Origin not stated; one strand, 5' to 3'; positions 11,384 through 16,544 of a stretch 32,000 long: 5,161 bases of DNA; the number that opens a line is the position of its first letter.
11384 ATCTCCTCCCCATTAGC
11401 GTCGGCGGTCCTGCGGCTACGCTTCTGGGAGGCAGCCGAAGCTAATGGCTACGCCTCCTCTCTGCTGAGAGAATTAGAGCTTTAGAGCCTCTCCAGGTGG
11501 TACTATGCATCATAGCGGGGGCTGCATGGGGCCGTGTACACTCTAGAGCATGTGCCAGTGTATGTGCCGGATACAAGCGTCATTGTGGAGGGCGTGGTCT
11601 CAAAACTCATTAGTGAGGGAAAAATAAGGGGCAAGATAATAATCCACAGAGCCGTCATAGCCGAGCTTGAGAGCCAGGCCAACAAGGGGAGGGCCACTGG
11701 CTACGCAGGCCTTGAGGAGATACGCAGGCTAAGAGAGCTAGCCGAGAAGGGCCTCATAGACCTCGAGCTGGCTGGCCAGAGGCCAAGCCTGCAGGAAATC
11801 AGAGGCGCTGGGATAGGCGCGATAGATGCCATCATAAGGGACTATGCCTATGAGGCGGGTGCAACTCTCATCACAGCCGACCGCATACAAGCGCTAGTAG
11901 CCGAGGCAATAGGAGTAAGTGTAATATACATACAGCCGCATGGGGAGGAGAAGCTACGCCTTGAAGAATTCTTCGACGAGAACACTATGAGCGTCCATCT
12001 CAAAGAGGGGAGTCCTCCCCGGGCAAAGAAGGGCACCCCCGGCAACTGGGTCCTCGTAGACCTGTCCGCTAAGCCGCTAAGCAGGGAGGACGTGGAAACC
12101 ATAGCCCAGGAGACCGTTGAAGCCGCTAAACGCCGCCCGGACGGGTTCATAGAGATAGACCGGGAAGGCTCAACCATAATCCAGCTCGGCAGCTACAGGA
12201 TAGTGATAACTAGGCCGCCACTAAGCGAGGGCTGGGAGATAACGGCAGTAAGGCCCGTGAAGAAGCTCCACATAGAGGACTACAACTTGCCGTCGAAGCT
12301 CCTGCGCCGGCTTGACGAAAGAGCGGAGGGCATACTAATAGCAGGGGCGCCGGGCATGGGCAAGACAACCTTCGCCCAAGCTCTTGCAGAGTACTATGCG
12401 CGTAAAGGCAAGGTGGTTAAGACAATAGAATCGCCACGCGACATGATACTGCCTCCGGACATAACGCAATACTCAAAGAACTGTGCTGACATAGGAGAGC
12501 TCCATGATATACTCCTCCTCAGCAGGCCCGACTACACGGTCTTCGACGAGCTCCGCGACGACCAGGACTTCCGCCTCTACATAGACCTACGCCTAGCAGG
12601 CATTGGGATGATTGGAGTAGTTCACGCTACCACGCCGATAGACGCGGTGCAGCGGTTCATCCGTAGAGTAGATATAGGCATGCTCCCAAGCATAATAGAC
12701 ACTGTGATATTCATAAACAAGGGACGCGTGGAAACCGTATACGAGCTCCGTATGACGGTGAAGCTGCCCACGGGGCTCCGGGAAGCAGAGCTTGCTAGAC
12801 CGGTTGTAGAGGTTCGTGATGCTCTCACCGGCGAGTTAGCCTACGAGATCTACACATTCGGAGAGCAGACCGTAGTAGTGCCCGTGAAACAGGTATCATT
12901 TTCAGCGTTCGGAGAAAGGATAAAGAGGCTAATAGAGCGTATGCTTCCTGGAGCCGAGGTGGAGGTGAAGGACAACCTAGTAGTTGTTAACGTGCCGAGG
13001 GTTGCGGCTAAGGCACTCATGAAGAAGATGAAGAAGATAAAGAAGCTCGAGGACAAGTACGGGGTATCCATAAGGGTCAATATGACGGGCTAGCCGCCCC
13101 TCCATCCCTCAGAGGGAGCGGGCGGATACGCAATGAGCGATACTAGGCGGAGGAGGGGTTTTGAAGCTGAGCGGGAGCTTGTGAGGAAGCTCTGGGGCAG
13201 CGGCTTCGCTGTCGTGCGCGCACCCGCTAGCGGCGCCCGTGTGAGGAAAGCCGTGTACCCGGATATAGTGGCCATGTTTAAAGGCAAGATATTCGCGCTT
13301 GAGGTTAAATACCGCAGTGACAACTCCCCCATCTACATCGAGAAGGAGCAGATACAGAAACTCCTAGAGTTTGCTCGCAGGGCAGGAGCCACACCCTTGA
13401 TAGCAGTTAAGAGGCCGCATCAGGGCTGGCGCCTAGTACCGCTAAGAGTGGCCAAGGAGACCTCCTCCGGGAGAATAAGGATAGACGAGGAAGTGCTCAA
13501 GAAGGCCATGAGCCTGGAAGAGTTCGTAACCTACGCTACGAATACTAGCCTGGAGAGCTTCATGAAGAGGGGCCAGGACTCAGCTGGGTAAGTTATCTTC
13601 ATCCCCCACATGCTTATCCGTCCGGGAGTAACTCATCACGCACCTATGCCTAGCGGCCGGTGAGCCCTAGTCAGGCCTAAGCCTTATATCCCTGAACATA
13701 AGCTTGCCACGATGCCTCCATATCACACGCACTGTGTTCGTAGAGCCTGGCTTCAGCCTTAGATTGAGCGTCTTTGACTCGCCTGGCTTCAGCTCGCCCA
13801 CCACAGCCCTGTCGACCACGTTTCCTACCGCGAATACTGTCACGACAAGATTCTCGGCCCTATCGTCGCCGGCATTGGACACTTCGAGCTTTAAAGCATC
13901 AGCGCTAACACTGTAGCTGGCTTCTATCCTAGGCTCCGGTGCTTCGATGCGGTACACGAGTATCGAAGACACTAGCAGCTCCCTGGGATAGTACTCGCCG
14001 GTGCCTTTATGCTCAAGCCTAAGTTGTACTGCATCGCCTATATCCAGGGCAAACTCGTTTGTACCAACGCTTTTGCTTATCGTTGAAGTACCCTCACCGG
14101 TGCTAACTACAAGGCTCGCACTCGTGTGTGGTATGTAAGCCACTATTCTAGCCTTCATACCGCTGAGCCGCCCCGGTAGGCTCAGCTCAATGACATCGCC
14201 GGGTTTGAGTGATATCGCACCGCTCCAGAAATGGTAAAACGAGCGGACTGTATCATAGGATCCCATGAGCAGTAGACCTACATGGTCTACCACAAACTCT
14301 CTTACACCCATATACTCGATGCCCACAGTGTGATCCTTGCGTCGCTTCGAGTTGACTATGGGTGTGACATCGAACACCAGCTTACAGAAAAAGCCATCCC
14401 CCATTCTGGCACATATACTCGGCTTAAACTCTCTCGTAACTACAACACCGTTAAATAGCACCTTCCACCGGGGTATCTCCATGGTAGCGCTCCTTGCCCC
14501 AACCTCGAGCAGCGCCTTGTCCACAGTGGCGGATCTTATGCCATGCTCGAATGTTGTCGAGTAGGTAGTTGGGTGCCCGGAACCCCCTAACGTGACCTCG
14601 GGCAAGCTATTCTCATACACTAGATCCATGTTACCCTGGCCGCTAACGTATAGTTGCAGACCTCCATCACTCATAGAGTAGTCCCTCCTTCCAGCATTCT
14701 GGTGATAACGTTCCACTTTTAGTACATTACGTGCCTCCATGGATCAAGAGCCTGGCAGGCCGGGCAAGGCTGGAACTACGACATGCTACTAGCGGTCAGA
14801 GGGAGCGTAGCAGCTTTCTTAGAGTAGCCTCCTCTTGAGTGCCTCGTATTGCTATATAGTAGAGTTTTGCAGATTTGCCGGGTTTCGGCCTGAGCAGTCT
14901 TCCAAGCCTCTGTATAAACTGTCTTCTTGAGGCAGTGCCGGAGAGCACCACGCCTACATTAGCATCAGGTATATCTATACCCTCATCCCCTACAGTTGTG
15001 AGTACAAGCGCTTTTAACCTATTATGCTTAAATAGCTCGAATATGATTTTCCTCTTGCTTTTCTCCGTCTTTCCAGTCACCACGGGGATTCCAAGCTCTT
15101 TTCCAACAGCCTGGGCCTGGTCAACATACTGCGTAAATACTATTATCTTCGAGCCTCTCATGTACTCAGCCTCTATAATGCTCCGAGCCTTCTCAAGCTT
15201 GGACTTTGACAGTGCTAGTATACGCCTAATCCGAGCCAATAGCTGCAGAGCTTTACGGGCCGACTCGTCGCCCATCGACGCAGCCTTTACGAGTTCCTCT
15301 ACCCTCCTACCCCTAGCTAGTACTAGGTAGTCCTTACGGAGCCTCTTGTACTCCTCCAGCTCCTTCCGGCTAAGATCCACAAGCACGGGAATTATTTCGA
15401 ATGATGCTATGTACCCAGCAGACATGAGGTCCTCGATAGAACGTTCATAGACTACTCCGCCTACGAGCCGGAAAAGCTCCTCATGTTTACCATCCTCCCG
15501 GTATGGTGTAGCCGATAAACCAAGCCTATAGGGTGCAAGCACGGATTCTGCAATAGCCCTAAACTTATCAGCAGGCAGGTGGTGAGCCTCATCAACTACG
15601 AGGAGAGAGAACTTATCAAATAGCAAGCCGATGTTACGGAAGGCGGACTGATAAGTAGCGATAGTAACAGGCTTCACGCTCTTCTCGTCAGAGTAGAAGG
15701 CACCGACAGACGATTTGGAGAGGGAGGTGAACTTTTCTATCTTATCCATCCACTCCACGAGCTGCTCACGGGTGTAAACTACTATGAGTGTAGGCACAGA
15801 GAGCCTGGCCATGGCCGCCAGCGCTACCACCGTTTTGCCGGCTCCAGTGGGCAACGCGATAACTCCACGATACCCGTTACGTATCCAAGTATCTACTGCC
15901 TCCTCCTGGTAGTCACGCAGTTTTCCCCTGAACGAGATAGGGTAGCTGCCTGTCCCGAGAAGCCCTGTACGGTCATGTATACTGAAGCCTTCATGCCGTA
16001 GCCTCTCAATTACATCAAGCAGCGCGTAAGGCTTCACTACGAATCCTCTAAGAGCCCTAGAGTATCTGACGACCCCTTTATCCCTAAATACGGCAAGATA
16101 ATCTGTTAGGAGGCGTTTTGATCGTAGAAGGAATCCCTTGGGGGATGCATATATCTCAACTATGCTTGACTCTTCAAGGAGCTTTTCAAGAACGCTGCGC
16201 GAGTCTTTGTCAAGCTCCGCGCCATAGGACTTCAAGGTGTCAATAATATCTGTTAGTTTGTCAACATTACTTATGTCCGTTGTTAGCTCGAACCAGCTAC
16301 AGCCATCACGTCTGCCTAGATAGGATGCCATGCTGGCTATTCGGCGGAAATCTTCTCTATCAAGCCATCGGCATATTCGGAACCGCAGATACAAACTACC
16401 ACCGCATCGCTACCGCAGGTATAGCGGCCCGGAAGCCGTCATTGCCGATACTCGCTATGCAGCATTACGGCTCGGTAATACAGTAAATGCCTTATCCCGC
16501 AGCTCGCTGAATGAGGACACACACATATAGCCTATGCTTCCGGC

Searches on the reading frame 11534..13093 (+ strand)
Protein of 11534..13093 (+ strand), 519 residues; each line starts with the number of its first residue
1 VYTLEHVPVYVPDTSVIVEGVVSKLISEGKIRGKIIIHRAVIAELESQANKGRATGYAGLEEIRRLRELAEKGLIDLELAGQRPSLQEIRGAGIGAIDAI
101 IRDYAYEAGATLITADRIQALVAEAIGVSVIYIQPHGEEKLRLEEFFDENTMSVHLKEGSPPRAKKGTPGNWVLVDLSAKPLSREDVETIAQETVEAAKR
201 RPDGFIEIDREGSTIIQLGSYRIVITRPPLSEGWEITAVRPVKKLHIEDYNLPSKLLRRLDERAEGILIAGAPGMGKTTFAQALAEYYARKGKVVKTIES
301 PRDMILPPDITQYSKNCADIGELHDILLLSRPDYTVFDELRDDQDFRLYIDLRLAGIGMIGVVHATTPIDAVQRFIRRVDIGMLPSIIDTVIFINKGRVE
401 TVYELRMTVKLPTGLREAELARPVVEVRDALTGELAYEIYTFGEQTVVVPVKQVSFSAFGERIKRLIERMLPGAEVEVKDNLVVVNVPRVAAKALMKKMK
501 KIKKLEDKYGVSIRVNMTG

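Call 28: search_protein_families(library=pfam, proteins=[window:11534-13093:+], max_evalue=0.0001)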
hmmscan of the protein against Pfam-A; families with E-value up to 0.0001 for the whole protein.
window:11534-13093:+ (519 aa): 4 families
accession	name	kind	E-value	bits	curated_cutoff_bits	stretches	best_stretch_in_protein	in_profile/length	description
PF01850.27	PIN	-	7.7e-11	43.1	23.6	1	10-123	1-118/120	PIN domain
PF20720.3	nSTAND3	-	5.4e-06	26.6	27.2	1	265-303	18-56/155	Novel STAND NTPase 3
PF00437.27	T2SSE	-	2.4e-05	23.6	24.9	1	254-375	132-255/370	Type II/IV secretion system protein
PF13191.12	AAA_16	-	6.6e-05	23.9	32.6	0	257-313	16-66/167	AAA ATPase domain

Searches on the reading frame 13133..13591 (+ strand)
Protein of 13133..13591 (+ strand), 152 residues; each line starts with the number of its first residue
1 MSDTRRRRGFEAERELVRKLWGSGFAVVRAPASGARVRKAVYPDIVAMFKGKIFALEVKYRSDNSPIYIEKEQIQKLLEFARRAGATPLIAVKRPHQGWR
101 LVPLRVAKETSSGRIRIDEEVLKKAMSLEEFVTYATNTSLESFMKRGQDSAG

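Call 28: search_protein_families(library=pfam, proteins=[window:13133-13591:+], max_evalue=0.0001)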
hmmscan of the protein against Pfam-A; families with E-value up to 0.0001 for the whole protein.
window:13133-13591:+ (152 aa): 1 family
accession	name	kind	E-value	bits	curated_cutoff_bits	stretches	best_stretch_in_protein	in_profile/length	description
PF01870.24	Hjc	-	4.7e-31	107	21.1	1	12-104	2-91/93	Archaeal holliday junction resolvase (hjc)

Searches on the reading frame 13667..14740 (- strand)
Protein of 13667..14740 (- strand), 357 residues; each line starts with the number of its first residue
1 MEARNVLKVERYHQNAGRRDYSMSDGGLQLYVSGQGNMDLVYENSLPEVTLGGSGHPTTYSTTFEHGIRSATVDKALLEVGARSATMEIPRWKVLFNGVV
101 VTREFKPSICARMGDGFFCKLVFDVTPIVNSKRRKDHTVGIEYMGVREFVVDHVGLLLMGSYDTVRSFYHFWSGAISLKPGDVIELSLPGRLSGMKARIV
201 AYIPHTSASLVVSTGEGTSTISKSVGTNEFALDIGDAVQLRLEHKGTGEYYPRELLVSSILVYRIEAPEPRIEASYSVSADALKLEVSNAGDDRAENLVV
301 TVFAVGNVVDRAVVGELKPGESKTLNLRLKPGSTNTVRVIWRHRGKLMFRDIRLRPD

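Call 28: search_protein_families(library=pfam, proteins=[window:13667-14740:-], max_evalue=0.0001)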
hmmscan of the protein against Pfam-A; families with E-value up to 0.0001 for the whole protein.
window:13667-14740:- (357 aa): 1 family
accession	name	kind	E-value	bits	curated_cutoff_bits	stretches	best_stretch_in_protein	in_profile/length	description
PF07705.17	CARDB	-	1.2e-05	25.9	22.7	1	282-338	22-78/101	CARDB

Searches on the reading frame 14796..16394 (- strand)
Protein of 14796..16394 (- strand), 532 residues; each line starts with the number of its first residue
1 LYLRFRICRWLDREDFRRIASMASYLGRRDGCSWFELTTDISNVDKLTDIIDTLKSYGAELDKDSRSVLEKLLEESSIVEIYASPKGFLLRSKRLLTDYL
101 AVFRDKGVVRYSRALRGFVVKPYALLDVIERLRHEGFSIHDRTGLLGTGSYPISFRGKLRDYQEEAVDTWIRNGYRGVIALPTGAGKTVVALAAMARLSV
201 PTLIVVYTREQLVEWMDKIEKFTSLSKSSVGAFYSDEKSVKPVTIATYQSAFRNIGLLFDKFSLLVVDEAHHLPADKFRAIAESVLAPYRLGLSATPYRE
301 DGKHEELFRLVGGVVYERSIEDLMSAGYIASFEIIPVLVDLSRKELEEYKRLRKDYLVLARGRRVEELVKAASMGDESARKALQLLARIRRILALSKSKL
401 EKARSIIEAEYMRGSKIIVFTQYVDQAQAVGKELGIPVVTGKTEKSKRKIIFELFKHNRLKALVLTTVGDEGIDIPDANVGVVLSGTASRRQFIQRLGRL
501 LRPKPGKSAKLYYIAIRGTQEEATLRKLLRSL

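Call 28: search_protein_families(library=pfam, proteins=[window:14796-16394:-], max_evalue=0.0001)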
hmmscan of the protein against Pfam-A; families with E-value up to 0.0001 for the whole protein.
window:14796-16394:- (532 aa): 6 families
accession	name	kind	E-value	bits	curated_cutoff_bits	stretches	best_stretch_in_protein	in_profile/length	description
PF04851.21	ResIII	-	2.5e-30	106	22.5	1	158-299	3-164/164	Type III restriction enzyme, res subunit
PF16203.11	ERCC3_RAD25_C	-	3.4e-22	79.4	27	1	388-509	33-157/248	ERCC3/RAD25/XPB C-terminal helicase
PF00271.37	Helicase_C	-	2e-17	63.8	23.5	1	399-503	2-109/110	Helicase conserved C-terminal domain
PF00270.35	DEAD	-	5.4e-13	49.4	26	1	161-298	2-161/167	DEAD/DEAH box helicase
PF00176.29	SNF2-rel_dom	-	1.6e-05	24.6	24.9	1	176-311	19-175/290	SNF2-related domain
PF13401.12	AAA_22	-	1.8e-05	25.5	27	0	182-281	13-104/130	AAA domain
